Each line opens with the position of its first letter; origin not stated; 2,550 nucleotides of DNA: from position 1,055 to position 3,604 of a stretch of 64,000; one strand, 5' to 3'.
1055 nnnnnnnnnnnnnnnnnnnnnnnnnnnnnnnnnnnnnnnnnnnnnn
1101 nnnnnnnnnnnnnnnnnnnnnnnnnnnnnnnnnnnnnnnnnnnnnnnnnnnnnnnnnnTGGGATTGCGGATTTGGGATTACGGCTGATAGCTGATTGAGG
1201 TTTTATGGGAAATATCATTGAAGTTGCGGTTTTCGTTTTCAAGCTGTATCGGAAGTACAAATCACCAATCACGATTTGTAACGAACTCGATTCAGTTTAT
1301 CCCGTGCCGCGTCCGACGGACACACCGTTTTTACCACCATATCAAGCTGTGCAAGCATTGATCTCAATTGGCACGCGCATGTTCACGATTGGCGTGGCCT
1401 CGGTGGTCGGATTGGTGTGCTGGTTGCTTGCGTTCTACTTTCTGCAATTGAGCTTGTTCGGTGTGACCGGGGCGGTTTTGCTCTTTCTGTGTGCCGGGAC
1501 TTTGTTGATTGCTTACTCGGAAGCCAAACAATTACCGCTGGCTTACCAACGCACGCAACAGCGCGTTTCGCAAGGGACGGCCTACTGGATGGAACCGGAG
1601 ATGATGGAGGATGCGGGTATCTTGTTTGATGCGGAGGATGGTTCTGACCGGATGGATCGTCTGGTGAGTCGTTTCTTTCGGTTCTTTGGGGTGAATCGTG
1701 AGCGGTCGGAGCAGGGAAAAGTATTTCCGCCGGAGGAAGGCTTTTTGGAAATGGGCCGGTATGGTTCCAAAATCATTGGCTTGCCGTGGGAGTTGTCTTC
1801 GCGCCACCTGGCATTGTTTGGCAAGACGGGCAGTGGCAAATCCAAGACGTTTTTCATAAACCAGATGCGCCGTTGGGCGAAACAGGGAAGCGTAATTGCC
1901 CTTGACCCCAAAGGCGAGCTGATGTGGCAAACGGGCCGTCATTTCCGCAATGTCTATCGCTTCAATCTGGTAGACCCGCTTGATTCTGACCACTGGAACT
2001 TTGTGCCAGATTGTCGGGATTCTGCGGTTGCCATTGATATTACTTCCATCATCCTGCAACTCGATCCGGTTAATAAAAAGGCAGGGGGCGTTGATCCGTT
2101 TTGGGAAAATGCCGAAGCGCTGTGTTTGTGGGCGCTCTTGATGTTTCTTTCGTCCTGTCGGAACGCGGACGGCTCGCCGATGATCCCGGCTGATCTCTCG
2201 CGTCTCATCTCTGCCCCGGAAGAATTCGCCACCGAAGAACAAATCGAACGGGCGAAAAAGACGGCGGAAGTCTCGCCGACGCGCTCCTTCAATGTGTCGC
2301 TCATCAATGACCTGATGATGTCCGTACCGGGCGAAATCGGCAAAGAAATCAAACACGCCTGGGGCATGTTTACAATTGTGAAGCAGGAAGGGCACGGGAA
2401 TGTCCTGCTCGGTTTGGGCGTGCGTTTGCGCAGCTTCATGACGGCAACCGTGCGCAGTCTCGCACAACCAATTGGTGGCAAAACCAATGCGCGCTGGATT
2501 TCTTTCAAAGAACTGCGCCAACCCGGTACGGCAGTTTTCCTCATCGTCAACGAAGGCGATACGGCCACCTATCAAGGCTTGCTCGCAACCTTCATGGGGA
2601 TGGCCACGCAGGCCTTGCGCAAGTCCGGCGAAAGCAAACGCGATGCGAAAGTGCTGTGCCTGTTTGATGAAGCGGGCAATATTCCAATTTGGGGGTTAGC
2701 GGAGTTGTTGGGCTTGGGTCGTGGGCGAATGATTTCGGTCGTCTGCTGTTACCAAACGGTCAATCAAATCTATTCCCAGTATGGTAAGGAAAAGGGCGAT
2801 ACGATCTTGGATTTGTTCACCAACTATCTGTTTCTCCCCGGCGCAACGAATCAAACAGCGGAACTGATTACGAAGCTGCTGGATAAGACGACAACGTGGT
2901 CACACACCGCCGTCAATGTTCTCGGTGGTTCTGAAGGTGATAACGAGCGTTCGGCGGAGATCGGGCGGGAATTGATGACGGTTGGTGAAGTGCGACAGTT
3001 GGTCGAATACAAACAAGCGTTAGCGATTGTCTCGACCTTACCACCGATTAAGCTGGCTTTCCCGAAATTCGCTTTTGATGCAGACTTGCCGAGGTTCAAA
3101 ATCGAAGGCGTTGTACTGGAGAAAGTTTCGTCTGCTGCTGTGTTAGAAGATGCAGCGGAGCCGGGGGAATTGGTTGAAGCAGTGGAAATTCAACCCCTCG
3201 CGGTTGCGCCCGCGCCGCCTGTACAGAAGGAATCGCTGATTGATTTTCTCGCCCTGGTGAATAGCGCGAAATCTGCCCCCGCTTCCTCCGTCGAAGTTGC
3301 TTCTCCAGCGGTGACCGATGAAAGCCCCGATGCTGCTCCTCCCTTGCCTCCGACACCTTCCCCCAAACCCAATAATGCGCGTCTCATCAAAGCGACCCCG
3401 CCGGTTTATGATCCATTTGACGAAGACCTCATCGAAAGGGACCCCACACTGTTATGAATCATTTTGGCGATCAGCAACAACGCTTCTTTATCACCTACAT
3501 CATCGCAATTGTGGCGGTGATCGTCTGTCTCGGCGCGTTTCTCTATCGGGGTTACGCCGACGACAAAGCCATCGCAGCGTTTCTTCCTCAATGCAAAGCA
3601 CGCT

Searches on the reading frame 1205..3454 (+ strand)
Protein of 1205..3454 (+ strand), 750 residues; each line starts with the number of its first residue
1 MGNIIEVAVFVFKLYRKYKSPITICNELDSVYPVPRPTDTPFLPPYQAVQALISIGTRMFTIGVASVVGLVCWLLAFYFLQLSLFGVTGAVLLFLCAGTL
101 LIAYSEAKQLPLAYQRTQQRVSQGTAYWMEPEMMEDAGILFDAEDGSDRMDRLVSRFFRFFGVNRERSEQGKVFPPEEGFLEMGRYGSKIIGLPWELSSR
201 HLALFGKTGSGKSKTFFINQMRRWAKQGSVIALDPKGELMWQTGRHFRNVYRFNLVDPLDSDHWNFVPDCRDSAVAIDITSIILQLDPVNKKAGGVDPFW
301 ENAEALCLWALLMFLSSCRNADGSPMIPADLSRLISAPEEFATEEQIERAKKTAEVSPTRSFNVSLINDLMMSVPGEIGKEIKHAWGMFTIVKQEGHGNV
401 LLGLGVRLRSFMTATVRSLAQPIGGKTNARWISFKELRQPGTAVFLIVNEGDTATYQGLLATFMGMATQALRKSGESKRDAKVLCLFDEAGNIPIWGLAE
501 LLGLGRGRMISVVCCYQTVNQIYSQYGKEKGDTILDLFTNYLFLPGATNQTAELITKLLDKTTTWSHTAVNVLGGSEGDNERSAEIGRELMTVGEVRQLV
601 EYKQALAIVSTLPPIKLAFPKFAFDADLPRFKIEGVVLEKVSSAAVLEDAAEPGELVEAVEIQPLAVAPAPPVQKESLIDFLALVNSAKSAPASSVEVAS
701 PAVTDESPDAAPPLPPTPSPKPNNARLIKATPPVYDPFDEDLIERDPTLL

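Call 20: search_protein_families(library=pfam, proteins=[window:1205-3454:+], max_evalue=0.01)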
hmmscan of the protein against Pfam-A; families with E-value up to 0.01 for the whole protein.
window:1205-3454:+ (750 aa): 5 families
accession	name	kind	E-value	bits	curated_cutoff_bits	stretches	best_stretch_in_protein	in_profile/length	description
PF02534.20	T4SS-DNA_transf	-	7.9e-32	111.1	20.1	1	200-618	45-441/468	Type IV secretory system Conjugative DNA transfer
PF10412.15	TrwB_AAD_bind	-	2e-20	73.5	20.5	2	435-569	199-333/387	Type IV secretion-system coupling protein DNA-binding domain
PF12696.13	TraG-D_C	-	3e-17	63.2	22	1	483-599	2-124/126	TraM recognition site of TraD and TraG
PF01935.23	DUF87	-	2.9e-07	31.3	23.2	1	196-249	20-74/220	Helicase HerA, central domain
PF00270.35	DEAD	-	0.00029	21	26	1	198-252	13-70/167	DEAD/DEAH box helicase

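Call 80: search_protein_families(library=ncbifam, proteins=[window:1205-3454:+], max_evalue=0.001)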
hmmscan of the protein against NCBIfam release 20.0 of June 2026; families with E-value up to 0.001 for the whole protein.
window:1205-3454:+ (750 aa): 8 families
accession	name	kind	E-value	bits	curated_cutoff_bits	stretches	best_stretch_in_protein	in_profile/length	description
NF045973.1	conju_CD1115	equivalog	2.4e-51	175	250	1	199-615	24-428/442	VirD4-like conjugal transfer protein, CD1115 family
TIGR03743.1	SXT_TraD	subfamily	1.6e-13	50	366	1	474-574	479-580/636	conjugative transfer system coupling protein TraD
TIGR02759.1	TraD_Ftype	equivalog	1.1e-06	27.8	521.35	0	441-559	368-486/566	type IV conjugative transfer system coupling protein TraD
NF010424.0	PRK13850.1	equivalog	7.1e-06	24.5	681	0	432-630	339-538/670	type IV secretion system ATPase VirD4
NF010450.0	PRK13876.1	subfamily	1.4e-05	23.5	674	0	503-626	423-547/667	IncP-type conjugal transfer protein TraG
NF041326.1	Bacteroid_MobC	subfamily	5.1e-05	21.8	900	1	457-542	432-517/655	conjugal transfer protein MobC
NF010394.0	PRK13822.1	subfamily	6.4e-05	21.9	443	0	435-615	432-614/643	conjugal transfer coupling protein TraG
NF053655.1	CedD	equivalog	0.00018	20.3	600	1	191-240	213-262/527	DNA-translocating ATPase CedD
